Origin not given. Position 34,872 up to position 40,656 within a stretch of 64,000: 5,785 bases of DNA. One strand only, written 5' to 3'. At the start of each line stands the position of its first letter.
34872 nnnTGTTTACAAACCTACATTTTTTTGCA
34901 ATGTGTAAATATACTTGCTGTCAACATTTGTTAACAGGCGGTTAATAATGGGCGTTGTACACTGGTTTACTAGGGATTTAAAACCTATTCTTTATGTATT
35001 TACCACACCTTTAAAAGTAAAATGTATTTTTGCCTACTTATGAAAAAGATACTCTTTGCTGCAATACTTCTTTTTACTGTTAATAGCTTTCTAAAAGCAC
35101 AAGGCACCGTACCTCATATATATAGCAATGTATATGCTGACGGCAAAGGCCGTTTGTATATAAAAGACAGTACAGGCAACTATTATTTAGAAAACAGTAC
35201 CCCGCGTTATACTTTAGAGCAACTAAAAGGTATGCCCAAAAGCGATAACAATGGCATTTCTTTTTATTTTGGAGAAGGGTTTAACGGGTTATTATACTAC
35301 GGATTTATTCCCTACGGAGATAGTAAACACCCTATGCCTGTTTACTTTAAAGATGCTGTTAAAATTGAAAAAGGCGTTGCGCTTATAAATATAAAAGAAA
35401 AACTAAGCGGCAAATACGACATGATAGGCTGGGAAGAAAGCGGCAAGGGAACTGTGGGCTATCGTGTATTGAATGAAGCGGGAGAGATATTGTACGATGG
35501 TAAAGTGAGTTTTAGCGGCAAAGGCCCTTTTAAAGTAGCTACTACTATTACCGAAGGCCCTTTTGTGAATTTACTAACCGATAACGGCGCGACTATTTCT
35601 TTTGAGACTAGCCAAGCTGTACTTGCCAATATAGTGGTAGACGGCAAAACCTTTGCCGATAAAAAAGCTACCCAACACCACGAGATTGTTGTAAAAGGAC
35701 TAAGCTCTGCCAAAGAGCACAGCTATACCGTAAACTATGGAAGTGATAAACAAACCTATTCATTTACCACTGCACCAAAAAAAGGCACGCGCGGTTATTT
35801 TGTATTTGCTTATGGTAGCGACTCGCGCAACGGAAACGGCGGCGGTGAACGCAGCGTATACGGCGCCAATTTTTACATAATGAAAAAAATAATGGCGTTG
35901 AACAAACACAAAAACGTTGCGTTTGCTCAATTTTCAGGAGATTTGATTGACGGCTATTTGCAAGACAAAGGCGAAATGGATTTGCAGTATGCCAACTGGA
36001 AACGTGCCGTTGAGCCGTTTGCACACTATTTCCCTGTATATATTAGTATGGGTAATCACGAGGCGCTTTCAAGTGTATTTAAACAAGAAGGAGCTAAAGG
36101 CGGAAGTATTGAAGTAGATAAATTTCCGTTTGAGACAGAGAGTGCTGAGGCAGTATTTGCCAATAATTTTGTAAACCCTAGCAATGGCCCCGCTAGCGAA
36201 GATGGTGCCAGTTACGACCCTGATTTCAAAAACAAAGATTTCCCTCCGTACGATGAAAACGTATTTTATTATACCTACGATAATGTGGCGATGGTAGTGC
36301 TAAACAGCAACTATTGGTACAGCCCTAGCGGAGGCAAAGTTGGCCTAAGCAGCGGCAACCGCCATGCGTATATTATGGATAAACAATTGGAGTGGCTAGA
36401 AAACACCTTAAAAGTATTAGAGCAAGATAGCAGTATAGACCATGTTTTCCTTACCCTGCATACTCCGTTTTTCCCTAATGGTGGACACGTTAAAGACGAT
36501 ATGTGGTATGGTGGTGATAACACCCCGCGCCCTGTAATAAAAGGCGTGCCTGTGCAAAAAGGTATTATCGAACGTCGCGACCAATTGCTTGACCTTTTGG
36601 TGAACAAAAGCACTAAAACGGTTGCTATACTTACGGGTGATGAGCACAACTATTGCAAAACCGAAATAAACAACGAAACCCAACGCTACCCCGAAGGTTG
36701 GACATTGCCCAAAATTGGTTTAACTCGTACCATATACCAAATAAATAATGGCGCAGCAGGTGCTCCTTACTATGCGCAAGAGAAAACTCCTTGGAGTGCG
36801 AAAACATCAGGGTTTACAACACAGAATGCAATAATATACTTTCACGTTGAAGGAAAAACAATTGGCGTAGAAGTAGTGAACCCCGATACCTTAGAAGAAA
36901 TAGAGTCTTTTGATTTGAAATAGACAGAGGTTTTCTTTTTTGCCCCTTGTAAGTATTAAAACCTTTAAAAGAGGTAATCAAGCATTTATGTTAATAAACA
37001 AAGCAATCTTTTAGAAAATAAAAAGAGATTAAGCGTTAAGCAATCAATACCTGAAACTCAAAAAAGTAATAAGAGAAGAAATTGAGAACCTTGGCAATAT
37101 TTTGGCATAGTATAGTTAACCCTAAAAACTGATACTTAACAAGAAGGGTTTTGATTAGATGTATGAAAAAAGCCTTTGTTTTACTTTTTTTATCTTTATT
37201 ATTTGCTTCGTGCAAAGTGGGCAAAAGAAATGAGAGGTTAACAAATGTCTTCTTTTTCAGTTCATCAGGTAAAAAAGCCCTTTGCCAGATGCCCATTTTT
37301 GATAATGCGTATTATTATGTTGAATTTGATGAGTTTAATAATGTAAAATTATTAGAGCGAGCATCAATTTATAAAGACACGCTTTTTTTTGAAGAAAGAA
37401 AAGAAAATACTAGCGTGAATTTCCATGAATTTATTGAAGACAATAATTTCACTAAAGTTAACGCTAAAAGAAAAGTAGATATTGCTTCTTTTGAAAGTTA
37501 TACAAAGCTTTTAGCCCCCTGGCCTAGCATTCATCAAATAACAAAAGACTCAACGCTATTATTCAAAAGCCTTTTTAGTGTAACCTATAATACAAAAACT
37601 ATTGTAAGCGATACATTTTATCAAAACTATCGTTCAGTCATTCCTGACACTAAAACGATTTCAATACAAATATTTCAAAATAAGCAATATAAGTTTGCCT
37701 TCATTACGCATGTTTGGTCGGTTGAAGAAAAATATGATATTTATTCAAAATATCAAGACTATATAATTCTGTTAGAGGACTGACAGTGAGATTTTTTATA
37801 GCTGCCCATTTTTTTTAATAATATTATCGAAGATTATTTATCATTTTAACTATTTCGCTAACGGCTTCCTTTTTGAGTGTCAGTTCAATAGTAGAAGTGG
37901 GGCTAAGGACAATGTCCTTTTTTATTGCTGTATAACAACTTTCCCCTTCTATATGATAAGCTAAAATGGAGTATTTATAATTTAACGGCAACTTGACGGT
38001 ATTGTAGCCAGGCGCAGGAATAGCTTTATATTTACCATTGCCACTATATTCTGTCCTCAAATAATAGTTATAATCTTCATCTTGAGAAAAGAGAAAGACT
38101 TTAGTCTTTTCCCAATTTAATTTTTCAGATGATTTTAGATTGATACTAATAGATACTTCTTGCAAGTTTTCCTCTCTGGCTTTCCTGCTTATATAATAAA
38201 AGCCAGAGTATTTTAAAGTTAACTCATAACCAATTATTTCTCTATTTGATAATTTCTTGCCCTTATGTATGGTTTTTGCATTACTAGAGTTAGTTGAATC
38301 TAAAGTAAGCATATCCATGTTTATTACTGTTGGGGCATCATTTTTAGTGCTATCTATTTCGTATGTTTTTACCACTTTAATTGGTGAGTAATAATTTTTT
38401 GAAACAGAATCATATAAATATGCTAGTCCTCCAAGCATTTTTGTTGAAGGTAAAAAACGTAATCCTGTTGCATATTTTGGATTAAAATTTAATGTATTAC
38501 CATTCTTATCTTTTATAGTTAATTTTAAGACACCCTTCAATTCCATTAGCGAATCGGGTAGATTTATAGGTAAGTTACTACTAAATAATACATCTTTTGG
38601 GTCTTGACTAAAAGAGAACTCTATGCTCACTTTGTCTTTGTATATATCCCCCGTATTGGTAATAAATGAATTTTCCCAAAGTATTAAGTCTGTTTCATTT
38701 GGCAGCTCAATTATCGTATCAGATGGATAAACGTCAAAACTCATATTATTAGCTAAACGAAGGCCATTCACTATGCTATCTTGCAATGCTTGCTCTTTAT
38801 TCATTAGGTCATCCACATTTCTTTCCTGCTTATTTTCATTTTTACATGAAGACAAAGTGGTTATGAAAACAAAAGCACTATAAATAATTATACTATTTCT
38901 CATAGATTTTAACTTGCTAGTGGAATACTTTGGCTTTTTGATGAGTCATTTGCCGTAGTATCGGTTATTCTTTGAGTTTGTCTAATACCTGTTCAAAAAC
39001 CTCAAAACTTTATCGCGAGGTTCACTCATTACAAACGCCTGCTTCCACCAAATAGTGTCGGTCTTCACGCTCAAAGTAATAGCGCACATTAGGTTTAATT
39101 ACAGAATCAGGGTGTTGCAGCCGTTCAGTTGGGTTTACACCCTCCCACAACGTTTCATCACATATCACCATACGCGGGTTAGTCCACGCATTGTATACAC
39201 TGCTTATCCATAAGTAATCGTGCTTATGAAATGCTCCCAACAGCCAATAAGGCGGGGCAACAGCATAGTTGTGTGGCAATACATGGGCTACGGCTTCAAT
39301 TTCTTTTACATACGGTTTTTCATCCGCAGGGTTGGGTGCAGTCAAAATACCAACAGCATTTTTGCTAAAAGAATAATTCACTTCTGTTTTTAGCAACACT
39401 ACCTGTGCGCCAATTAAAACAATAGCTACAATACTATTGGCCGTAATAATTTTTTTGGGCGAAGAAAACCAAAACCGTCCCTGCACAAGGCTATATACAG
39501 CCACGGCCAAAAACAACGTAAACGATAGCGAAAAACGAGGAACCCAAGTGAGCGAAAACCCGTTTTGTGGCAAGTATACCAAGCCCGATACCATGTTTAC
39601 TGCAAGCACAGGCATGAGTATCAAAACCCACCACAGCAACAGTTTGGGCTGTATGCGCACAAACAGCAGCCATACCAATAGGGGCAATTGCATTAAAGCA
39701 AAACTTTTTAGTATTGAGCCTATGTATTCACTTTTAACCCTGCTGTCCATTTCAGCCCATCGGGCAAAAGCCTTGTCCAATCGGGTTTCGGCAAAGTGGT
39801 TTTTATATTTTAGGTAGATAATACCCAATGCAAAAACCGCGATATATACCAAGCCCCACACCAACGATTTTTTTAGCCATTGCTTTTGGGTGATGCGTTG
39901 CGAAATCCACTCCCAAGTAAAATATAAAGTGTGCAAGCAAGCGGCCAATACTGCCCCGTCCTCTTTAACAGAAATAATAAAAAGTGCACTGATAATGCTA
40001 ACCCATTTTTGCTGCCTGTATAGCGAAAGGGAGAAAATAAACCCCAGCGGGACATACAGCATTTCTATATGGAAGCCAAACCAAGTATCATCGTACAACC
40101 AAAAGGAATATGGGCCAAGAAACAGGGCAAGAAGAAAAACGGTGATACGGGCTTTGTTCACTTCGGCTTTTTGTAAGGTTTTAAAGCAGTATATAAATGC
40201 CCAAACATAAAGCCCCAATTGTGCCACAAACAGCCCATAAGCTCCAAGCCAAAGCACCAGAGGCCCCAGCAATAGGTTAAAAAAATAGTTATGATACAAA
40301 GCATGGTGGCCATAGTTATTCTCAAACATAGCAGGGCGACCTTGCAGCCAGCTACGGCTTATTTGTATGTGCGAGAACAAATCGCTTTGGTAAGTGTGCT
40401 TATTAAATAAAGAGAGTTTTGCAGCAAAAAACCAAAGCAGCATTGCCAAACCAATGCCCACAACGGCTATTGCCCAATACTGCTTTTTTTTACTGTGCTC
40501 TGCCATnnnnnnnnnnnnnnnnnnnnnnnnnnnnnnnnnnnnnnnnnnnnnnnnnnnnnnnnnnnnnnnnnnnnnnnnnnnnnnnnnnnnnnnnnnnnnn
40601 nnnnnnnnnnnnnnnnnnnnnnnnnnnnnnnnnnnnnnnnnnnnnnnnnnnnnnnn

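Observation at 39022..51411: Cluster of GT-C-type polytopic membrane proteins plus a DPM1-like GT2 synthase: candidate undescribed periplasmic lipid-linked glycosylation system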

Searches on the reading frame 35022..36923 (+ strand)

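Call 7: search_protein_families(library=pfam, proteins=[window:35022-36923:+], max_evalue=0.001)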
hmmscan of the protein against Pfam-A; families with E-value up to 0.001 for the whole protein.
window:35022-36923:+ (633 aa): 1 family
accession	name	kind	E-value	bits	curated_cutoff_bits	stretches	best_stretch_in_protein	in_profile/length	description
PF00149.33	Metallophos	-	1.2e-05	26.3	21.5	1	289-491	20-160/191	Calcineurin-like phosphoesterase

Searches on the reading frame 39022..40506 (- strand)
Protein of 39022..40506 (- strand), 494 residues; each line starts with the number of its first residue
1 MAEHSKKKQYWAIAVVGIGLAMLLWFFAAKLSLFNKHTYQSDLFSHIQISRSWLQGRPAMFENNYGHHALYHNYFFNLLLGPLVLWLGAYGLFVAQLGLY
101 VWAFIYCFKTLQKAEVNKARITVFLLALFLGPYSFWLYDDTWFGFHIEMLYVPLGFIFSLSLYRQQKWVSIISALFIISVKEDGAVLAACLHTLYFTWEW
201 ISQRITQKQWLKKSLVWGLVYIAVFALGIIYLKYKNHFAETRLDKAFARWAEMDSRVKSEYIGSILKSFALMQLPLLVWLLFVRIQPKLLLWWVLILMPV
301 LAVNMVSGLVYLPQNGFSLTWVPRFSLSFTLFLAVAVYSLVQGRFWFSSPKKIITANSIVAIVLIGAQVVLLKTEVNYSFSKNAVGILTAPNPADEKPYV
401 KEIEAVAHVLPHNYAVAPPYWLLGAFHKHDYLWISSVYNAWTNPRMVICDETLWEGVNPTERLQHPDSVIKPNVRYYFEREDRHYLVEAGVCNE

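Call 3: search_protein_families(library=pfam, proteins=[window:39022-40506:-], max_evalue=0.01)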
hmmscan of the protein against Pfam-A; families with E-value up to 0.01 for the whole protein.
window:39022-40506:- (494 aa): 0 families

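Call 4: search_protein_families(library=ncbifam, proteins=[window:39022-40506:-], max_evalue=0.01)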
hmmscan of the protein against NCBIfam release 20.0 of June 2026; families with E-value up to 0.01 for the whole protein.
window:39022-40506:- (494 aa): 1 family
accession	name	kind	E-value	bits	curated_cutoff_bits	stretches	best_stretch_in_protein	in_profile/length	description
NF047440.1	LA3751_2_3_fam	subfamily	0.0042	16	200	1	74-386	83-398/460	LA_3751/LA_3752 family putative glycosyltransferase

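Call 62: search_protein_families(library=pfam, proteins=[window:39022-40506:-], max_evalue=10)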
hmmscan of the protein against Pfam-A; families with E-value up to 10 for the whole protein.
window:39022-40506:- (494 aa): 0 families
